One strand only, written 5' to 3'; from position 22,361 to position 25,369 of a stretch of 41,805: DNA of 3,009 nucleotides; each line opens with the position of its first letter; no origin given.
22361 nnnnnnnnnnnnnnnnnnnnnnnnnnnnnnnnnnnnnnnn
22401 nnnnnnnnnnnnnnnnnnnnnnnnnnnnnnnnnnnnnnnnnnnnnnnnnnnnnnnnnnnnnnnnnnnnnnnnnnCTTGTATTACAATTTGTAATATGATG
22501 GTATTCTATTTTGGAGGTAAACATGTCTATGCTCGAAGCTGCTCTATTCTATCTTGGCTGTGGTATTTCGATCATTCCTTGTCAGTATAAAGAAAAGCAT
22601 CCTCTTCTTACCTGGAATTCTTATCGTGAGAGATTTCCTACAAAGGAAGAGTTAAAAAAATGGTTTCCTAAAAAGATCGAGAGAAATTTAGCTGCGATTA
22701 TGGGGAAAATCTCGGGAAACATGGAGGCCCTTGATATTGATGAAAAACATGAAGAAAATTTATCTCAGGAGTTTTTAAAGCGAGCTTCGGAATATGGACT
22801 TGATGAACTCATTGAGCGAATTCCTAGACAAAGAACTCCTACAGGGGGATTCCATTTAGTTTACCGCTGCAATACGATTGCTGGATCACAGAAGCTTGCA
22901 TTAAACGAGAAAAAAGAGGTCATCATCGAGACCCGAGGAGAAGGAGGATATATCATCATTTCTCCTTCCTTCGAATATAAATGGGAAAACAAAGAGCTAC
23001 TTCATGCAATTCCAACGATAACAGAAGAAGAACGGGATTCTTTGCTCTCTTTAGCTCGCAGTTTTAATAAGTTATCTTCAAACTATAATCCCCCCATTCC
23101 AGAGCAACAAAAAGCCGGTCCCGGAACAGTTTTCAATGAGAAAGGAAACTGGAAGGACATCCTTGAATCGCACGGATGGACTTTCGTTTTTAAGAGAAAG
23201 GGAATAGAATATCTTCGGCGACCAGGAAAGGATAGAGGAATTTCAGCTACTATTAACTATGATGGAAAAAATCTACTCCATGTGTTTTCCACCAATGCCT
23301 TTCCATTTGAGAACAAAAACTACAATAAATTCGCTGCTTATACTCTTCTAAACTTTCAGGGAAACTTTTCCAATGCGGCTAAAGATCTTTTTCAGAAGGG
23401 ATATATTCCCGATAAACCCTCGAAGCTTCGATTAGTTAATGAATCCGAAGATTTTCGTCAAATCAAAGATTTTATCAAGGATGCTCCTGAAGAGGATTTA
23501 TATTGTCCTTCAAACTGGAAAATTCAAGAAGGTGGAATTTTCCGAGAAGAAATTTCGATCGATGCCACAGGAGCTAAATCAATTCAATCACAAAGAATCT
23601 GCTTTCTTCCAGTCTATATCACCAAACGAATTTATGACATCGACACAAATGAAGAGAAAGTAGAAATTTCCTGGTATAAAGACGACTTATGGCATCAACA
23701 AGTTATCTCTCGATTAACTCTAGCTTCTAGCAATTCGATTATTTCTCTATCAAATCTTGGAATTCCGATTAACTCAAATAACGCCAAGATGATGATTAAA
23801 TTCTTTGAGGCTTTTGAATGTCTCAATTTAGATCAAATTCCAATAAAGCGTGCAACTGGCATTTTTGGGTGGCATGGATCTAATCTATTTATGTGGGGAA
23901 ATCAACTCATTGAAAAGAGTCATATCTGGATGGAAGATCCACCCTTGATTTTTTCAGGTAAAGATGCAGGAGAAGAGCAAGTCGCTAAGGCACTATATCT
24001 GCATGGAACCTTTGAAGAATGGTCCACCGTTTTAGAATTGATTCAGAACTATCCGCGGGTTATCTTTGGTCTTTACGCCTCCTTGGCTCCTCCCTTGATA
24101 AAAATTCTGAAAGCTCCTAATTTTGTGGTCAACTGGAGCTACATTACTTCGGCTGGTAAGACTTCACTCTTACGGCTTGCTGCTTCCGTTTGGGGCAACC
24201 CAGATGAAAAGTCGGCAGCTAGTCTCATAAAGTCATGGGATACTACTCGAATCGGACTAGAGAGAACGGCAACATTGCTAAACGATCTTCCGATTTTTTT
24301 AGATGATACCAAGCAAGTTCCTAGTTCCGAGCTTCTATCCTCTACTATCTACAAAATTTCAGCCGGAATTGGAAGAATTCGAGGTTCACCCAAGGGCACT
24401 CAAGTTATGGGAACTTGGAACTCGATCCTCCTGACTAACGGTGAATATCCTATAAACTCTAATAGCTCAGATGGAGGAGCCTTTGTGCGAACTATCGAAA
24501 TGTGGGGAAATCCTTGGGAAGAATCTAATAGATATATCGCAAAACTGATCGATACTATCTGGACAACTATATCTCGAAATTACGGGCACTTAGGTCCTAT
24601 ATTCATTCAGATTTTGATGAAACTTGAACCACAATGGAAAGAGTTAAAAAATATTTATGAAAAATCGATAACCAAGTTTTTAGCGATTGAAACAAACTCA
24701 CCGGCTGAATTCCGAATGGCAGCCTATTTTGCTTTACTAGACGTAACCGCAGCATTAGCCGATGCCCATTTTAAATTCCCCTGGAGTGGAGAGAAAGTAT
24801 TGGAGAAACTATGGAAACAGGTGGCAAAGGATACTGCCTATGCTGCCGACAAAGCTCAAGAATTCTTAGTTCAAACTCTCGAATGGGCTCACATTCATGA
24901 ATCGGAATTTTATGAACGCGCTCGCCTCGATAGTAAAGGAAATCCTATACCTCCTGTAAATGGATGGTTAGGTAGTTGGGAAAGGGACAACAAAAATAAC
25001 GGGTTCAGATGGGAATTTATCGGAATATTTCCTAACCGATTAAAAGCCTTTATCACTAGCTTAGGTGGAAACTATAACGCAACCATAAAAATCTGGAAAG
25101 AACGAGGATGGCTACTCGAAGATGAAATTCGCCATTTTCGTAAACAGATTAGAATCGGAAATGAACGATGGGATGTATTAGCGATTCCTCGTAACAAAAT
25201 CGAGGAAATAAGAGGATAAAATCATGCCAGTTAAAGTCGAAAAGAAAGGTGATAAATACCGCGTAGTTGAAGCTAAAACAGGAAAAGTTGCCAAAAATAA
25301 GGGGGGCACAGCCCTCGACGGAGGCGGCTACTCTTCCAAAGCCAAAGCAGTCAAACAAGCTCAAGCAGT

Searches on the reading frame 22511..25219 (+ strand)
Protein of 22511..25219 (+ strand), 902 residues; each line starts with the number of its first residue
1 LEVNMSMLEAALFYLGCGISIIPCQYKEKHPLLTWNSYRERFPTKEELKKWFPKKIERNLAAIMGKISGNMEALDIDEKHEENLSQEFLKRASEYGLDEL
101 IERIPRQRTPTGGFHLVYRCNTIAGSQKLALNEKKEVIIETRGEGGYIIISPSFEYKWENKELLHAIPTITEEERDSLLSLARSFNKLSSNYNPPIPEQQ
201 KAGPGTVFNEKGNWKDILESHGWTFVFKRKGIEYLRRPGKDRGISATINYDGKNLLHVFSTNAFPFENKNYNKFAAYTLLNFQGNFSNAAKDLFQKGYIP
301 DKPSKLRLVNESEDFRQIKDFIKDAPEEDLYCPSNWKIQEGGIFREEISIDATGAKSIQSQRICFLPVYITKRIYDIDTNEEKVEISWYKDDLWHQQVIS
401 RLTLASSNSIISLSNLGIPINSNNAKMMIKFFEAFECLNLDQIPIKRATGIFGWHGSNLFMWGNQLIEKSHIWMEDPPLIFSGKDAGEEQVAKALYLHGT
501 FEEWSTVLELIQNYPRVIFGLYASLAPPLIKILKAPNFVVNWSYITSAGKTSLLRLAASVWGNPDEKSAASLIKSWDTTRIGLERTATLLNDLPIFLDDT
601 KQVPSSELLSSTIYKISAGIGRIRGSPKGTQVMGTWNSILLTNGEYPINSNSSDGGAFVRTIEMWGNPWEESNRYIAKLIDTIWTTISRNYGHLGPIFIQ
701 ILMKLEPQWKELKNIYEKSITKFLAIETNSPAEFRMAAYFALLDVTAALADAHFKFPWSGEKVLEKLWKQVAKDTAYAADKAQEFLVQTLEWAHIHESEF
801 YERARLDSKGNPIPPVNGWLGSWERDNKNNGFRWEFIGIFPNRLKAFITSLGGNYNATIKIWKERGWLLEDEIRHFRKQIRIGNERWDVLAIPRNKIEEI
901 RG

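Call 23: find_related_loci(query=window:22511-25219:+, collection=viral_contigs, flank=10000)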
Query window:22511-25219:+ (902 aa) in viral_contigs; peptide patterns used: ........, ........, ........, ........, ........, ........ (x = any residue, [..] = any of these).
6 stretches matched a pattern, but none encodes a relative of the query by tblastn (E <= 1e-3).

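Call 25: search_dna_similar(query=window:22511-25219:+, collection=phages, mode=protein, max_rows=15)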
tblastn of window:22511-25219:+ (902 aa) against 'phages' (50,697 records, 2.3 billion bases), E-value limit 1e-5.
Records with a match: 53; places in all: 53; records where one place covers at least 80% of the query: 0.
Best place of each record, by identity: <60% 53.
By first word of the organism name: Arthrobacter 17; Cellulophaga 14; Bacteriophage 5; Ruminococcus 3; Anaerostipes 3; Thermoanaerobacterium 2; Faecalibacterium 2; Pseudomonas 2; Roseburia 1; Staphylococcus 1; and 3 more.
By host as written in the record: Arthrobacter globiformis NRRL B-2979 SEA 10; - 6; Arthrobacter globiformis B-2979 5; Cellulophaga sp. HaHa_2_95 4; Anaerostipes caccae DA844 3; Thermoanaerobacterium saccharolyticum JW/SL-YS485 2; Faecalibacterium prausnitzii 2; [Ruminococcus] gnavus ATCC 29149 2; and 14 more.
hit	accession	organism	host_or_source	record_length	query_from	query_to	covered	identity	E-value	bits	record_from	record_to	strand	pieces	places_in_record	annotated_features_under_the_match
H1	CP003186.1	Thermoanaerobacterium phage THSA-485A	Thermoanaerobacterium saccharolyticum ...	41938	317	706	43%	31.1%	1e-40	169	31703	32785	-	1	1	protein of unknown function DUF927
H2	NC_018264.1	Thermoanaerobacterium phage THSA-485A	Thermoanaerobacterium saccharolyticum ...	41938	317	706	43%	31.1%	1e-40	169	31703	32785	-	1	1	DNA primase/helicase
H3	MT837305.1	Bacteriophage sp.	human fecal samples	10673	324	723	44%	29.6%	1e-32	143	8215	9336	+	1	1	record has no annotation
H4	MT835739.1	Bacteriophage sp.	human fecal samples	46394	306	737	48%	26.9%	2e-26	123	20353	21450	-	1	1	record has no annotation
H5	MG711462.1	Faecalibacterium phage FP_Epona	Faecalibacterium prausnitzii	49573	323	703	42%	30.5%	7e-39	163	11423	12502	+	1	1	primase/helicase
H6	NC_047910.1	Faecalibacterium phage FP_Epona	Faecalibacterium prausnitzii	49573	323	703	42%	30.5%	7e-39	163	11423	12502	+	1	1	DNA primase/helicase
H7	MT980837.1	Ruminococcus phage phiRg507T2_3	[Ruminococcus] gnavus ATCC 29149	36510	325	720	44%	28.8%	3e-35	152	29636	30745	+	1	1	gp42: helicase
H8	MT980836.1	Ruminococcus phage phiRg507T2_2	[Ruminococcus] gnavus ATCC 29149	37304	325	720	44%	28.8%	3e-35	152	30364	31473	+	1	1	gp42: helicase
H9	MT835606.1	Bacteriophage sp.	human fecal samples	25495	325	720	44%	28.8%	2e-34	149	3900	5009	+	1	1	record has no annotation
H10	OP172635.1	Anaerostipes phage AC844P1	Anaerostipes caccae DA844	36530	364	702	38%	31.7%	2e-31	139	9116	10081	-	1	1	hypothetical protein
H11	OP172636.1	Anaerostipes phage AC844P2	Anaerostipes caccae DA844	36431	364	702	38%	31.7%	2e-31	139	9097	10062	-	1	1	hypothetical protein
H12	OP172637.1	Anaerostipes phage AC844P3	Anaerostipes caccae DA844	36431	364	702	38%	31.7%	2e-31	139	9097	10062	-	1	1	hypothetical protein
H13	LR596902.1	Roseburia phage Jekyll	-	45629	364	724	40%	28.1%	5e-31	138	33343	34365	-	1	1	MCM-like DNA helicase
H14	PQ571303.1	Ruminococcus phage RG-TP1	Mediterraneibacter gnavus (Ruminococcus ...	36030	325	664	38%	29.8%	3e-30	135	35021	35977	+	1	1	none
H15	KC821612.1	Cellulophaga phage phi40:1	Cellulophaga baltica NN015840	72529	2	303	33%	32.5%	1e-29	134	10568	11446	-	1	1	bifunctional DNA primase/polymerase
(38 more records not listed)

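Call 38: search_protein_families(library=pfam, proteins=[window:22511-25219:+], max_evalue=0.001)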
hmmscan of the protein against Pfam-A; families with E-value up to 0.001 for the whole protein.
window:22511-25219:+ (902 aa): 2 families
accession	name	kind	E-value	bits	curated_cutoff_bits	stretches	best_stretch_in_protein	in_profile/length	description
PF06048.17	DUF927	-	5.1e-46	158.1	22.6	1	339-630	4-278/284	Domain of unknown function (DUF927)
PF09250.16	Prim-Pol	-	1.9e-17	64.6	22.8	1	11-163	1-151/158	Bifunctional DNA primase/polymerase, N-terminal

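Call 41: find_homologous_proteins(query=window:22511-25219:+, max_evalue=1e-10)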
Query window:22511-25219:+ (902 aa): 672 proteins with E <= 1e-10 among 8000 candidates; the best 120 are listed.
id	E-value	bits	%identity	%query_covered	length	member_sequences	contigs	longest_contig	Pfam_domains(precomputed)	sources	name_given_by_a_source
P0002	0.0e+0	2087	100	100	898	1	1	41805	PF06048.18,PF09250.17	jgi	jgi:uncharacterized protein (DUF927 family)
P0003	2.6e-126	441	32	97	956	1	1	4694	PF06048.18,PF09250.17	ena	-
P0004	2.1e-121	425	33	83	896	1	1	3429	PF06048.18,PF09250.17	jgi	jgi:hypothetical protein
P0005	1.8e-64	236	29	71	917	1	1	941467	PF06048.18,PF09250.17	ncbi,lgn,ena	-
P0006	1.4e-56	210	40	33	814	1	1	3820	PF12307.14,PF09250.17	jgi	jgi:hypothetical protein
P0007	1.6e-56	210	38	35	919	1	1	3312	PF06048.18,PF09250.17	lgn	-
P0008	8.6e-56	208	39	36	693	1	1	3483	PF09250.17,PF25213.2,PF13481.13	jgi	-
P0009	1.1e-55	207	43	32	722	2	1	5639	PF19263.6,PF05272.18,PF09250.17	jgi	-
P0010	1.6e-55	207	41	33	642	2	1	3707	PF09250.17,PF13481.13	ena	-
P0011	3.1e-55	206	42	32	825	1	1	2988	PF13148.12,PF09250.17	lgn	-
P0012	5.7e-55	205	41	32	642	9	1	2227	PF09250.17,PF13481.13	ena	-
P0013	7.1e-55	204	40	32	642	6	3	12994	PF09250.17,PF13481.13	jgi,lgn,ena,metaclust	metaclust:\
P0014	7.7e-55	204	36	40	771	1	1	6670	PF19263.6,PF09250.17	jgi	jgi:hypothetical protein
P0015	8.1e-55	204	40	32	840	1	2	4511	PF13148.12,PF09250.17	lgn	-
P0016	1.1e-54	204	40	33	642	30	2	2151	PF09250.17,PF13481.13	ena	-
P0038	1.7e-49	187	25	82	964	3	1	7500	PF06048.18,PF09250.17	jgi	-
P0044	9.4e-49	184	29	73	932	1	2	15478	PF06048.18,PF09250.17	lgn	-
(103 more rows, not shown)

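Call 42: find_encoding_contigs(protein=P0003, flank=10000, max_places=3)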
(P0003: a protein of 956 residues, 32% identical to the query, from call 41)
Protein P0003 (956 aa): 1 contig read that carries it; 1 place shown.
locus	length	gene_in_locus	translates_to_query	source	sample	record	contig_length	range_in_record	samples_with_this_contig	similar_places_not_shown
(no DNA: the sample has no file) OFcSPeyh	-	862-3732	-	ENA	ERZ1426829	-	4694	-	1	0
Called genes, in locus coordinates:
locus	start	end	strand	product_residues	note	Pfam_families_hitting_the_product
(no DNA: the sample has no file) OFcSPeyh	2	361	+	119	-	?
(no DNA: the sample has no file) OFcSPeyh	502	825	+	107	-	-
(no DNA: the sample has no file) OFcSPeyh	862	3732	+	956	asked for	PF09250:Prim-Pol, PF06048:DUF927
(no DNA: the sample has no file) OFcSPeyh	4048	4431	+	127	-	-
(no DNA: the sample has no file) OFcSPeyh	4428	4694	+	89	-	?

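Call 43: find_encoding_contigs(protein=P0004, flank=10000, max_places=3)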
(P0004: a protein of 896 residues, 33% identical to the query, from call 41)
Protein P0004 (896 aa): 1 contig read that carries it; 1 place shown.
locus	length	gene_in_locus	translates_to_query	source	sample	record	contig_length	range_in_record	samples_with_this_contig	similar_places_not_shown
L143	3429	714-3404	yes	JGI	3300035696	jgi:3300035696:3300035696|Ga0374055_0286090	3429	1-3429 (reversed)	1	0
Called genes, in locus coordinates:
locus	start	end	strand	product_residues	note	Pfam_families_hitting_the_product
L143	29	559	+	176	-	-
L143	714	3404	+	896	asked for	PF09250:Prim-Pol, PF06048:DUF927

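Call 44: find_encoding_contigs(protein=P0005, flank=10000, max_places=3)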
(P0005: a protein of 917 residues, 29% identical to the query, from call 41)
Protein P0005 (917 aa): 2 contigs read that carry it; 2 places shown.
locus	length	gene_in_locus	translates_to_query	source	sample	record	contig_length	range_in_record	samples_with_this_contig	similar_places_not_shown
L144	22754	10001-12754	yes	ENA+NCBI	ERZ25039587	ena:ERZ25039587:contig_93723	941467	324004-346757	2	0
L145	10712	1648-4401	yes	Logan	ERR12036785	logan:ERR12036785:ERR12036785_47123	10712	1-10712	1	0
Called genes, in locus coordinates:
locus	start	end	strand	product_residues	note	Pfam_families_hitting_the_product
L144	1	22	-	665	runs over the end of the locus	PF00664:ABC_membrane, PF00005:ABC_tran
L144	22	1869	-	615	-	PF00664:ABC_membrane, PF00005:ABC_tran, PF13304:AAA_21 (faint)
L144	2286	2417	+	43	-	-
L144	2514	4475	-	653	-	PF13589:HATPase_c_3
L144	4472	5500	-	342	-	PF00145:DNA_methylase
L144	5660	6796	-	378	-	PF07690:MFS_1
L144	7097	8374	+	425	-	PF13356:Arm-DNA-bind_3, PF22022:Phage_int_M, PF00589:Phage_integrase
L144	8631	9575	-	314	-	-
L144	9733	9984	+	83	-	-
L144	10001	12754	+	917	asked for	PF09250:Prim-Pol, PF06048:DUF927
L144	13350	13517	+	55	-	-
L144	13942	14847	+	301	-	PF12872:OST-HTH (weak)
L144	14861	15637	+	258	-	-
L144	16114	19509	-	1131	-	PF00176:SNF2-rel_dom (faint), PF00271:Helicase_C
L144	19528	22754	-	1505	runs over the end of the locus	PF20473:MmeI_Mtase (faint), PF02384:N6_Mtase (faint), PF07669:Eco57I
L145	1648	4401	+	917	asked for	PF09250:Prim-Pol, PF06048:DUF927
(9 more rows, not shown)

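Call 47: find_encoding_contigs(protein=P0044, flank=10000, max_places=2)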
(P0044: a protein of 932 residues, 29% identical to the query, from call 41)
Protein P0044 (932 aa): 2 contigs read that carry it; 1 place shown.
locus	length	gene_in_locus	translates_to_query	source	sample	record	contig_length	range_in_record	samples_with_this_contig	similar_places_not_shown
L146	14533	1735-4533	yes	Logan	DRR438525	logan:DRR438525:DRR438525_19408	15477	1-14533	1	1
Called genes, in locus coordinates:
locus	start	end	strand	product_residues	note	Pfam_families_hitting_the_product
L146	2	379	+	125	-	?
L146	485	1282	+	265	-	-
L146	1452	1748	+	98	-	-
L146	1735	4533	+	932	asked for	PF09250:Prim-Pol, PF06048:DUF927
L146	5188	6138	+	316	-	-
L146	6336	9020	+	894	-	PF04313:HSDR_N (weak), PF00270:DEAD, PF04851:ResIII, PF18766:SWI2_SNF2 (weak), PF00271:Helicase_C (weak), PF08463:EcoEI_R_C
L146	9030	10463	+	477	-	PF12161:HsdM_N (weak), PF02384:N6_Mtase, PF01170:UPF0020, PF20473:MmeI_Mtase (weak)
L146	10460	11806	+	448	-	PF01420:Methylase_S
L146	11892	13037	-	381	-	-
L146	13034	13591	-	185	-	PF14280:DUF4365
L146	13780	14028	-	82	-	-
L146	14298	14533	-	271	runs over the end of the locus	-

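Call 48: find_encoding_contigs(protein=P0038, flank=10000, max_places=2)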
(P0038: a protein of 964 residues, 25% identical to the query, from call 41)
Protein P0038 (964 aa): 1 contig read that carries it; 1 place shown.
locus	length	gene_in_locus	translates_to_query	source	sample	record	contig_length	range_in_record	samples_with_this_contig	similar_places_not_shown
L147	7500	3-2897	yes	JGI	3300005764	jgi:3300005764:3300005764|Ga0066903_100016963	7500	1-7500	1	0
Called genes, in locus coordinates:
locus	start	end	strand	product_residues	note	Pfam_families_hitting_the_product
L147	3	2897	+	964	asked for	PF09250:Prim-Pol, PF06048:DUF927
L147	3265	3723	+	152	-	-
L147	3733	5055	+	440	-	-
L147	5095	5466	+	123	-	-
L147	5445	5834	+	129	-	-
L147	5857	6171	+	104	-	-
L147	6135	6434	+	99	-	-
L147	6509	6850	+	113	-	-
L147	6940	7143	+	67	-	-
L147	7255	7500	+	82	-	?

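Call 49: get_annotated_region(hit=H2, flank=6000)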
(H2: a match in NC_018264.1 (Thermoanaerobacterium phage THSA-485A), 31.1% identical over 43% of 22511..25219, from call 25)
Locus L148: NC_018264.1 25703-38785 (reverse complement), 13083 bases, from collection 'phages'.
description: Thermoanaerobacterium phage THSA-485A, complete genome.
organism: Thermoanaerobacterium phage THSA-485A (NCBI taxid 1126885)
taxonomy: Viruses; Duplodnaviria; Heunggongvirae; Uroviricota; Caudoviricetes
host: Thermoanaerobacterium saccharolyticum JW/SL-YS485; source: -; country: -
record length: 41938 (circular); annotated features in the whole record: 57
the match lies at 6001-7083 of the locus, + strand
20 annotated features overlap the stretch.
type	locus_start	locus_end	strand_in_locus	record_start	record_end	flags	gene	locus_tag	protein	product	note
CDS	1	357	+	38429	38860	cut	-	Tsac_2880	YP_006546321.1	transcriptional regulator, XRE family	KEGG: ssg:Selsp_1361 helix-turn-helix domain protein; PFAM: Helix-turn-helix type 3; SMART: Helix-turn-helix type 3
CDS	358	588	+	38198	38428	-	-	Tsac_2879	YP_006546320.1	hypothetical protein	-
CDS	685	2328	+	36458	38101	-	-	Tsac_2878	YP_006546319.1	DNA helicase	KEGG: aoe:Clos_1290 helicase domain-containing protein; PFAM: SNF2-related; DNA/RNA helicase, C-terminal; SMART: ...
CDS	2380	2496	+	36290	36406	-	-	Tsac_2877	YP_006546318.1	hypothetical protein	-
CDS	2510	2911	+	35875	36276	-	-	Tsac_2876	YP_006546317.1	hypothetical protein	KEGG: aoe:Clos_1291 hypothetical protein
CDS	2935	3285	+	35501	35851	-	-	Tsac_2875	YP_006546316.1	hypothetical protein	KEGG: amt:Amet_2395 hypothetical protein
CDS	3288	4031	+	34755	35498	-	-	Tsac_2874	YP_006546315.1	hypothetical protein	KEGG: amt:Amet_2396 hypothetical protein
CDS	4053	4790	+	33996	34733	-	-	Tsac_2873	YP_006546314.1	hypothetical protein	KEGG: aoe:Clos_1293 hypothetical protein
CDS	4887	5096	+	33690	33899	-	-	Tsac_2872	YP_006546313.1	hypothetical protein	-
CDS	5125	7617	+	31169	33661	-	-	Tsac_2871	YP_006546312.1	DNA primase/helicase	PFAM: Protein of unknown function DUF927; Zinc finger, CHC2-type; KEGG: aoe:Clos_1294 zinc finger CHC2-family protein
CDS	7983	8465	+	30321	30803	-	-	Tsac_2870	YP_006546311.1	hypothetical protein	-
CDS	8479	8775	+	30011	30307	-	-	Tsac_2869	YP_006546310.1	hypothetical protein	KEGG: chy:CHY_1685 hypothetical protein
CDS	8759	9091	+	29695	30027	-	-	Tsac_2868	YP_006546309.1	endonuclease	PFAM: VRR-NUC; KEGG: cth:Cthe_1646 hypothetical protein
CDS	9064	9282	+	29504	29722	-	-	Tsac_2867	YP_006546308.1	hypothetical protein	-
CDS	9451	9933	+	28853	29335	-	-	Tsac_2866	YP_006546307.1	hypothetical protein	-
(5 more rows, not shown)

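Call 50: get_annotated_region(hit=H6, flank=6000)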
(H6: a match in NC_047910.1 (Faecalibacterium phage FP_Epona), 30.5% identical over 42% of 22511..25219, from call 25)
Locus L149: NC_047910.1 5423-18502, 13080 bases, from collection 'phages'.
description: Faecalibacterium phage FP_Epona, complete genome.
organism: Faecalibacterium phage FP_Epona (NCBI taxid 2070182)
taxonomy: Viruses; Duplodnaviria; Heunggongvirae; Uroviricota; Caudoviricetes; Eponavirus; Eponavirus epona
host: Faecalibacterium prausnitzii; source: -; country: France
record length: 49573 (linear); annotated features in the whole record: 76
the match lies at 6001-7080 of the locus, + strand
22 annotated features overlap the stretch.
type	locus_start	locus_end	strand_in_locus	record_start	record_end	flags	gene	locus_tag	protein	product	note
CDS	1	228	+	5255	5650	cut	-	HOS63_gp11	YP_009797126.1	hypothetical protein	rasttk_feature_creation_tool=prodigal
CDS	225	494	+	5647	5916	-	-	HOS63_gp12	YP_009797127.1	hypothetical protein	rasttk_feature_creation_tool=prodigal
CDS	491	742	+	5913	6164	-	-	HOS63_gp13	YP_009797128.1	hypothetical protein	rasttk_feature_creation_tool=prodigal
CDS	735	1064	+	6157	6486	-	-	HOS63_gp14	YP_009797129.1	hypothetical protein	rasttk_feature_creation_tool=prodigal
CDS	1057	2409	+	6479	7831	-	-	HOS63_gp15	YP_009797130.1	DNA helicase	rasttk_feature_creation_tool=prodigal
CDS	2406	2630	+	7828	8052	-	-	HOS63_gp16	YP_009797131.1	hypothetical protein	rasttk_feature_creation_tool=prodigal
CDS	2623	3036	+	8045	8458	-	-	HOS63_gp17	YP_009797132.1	polynucleotide kinase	rasttk_feature_creation_tool=prodigal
CDS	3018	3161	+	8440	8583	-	-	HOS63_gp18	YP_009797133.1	hypothetical protein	rasttk_feature_creation_tool=prodigal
CDS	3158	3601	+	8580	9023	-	-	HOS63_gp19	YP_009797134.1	DNA ends protection protein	rasttk_feature_creation_tool=prodigal; Mu Gam-like DNA ends protection protein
CDS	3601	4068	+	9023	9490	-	-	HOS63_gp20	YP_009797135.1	hypothetical protein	rasttk_feature_creation_tool=prodigal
CDS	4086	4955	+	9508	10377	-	-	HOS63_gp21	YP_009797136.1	hypothetical protein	rasttk_feature_creation_tool=prodigal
CDS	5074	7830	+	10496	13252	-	-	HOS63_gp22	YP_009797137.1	DNA primase/helicase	rasttk_feature_creation_tool=prodigal; DnaG primase - MCM-like helicase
CDS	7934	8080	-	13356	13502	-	-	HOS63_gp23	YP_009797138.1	hypothetical protein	rasttk_feature_creation_tool=glimmer3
CDS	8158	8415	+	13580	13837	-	-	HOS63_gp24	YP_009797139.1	hypothetical protein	rasttk_feature_creation_tool=prodigal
CDS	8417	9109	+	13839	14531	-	-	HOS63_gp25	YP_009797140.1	hypothetical protein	rasttk_feature_creation_tool=prodigal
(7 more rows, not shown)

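Call 57: search_solved_structures(query=window:22511-25219:+, max_evalue=0.01)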
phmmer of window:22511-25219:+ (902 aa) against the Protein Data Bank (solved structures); distinct sequences matched with E-value up to 0.01: 3.
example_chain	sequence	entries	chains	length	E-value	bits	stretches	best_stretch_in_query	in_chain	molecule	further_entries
8tch_A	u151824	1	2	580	2.1e-29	105.2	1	369-795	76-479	Pathogenicity island protein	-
1rni_A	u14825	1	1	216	0.00039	21.6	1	10-148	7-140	ORF904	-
1ro0_A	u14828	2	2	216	0.0011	20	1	11-148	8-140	ORF904 | hypothetical protein ORF904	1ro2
